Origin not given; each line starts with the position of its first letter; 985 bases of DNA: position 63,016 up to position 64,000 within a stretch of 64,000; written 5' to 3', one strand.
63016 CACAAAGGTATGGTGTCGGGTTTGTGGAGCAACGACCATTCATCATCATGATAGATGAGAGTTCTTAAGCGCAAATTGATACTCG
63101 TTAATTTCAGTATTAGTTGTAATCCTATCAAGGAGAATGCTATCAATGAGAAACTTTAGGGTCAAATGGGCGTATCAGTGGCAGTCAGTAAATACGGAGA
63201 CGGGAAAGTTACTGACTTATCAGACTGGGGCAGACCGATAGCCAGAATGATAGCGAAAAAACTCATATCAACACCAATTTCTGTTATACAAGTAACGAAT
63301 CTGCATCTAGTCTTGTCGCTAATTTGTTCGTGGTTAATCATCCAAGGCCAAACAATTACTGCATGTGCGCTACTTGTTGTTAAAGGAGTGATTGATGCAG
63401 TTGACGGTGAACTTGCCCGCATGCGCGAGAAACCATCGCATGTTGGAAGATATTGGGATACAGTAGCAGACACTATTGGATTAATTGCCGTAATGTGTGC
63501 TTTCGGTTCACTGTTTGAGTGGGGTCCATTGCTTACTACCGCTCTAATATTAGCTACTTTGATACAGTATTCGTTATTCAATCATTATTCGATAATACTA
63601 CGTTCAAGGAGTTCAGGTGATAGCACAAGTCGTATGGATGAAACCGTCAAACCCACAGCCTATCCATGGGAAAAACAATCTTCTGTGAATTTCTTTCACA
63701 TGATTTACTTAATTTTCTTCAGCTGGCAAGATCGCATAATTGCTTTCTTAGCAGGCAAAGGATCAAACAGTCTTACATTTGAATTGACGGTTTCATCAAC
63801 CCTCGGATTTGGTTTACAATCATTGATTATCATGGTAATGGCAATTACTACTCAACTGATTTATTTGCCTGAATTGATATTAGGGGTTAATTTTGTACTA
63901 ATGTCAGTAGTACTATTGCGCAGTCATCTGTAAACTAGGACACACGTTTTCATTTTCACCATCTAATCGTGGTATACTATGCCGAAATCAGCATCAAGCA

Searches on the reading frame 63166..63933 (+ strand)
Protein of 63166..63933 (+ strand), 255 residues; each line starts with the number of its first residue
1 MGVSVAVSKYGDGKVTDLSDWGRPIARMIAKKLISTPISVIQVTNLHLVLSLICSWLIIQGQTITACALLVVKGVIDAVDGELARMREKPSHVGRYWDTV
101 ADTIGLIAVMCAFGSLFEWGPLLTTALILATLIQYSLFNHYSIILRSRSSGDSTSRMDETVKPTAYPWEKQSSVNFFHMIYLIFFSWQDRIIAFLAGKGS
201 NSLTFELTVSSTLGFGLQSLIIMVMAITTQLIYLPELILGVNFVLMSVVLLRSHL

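Call 27: search_protein_families(library=pfam, proteins=[window:63166-63933:+], max_evalue=0.01)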
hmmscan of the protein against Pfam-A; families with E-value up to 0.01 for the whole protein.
window:63166-63933:+ (255 aa): 1 family
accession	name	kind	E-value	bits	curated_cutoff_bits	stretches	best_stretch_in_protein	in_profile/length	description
PF01066.26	CDP-OH_P_transf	-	2e-14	54.7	22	1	43-185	7-135/152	CDP-alcohol phosphatidyltransferase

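Call 57: find_encoding_contigs(protein=window:63166-63933:+, flank=10000, max_places=1)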
Protein window:63166-63933:+ (255 aa): 23 contigs read that carry it; 1 place shown.
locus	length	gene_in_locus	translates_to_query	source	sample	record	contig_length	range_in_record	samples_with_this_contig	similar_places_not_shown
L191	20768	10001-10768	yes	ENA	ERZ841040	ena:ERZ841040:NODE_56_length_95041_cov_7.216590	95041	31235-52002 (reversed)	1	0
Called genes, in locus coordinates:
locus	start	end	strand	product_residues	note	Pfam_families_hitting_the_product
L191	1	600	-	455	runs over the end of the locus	PF01494:FAD_binding_3 (weak), PF13450:NAD_binding_8 (faint), PF22578:GGR_cat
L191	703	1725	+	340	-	PF00892:EamA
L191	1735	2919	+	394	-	PF01053:Cys_Met_Meta_PP, PF06838:Met_gamma_lyase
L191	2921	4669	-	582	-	-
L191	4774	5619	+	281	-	PF12706:Lactamase_B_2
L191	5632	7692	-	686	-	PF00474:SSF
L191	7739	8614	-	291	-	PF00590:TP_methylase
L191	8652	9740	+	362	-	PF25133:TYW2_N_2, PF02475:TRM5-TYW2_MTfase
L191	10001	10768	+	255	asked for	PF01066:CDP-OH_P_transf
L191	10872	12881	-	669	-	PF08309:LVIVD (faint)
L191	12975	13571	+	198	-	-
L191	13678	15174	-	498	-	PF02789:Peptidase_M17_N, PF00883:Peptidase_M17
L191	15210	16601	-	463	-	PF00246:Peptidase_M14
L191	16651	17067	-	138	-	PF19479:DUF6015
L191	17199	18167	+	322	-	PF00491:Arginase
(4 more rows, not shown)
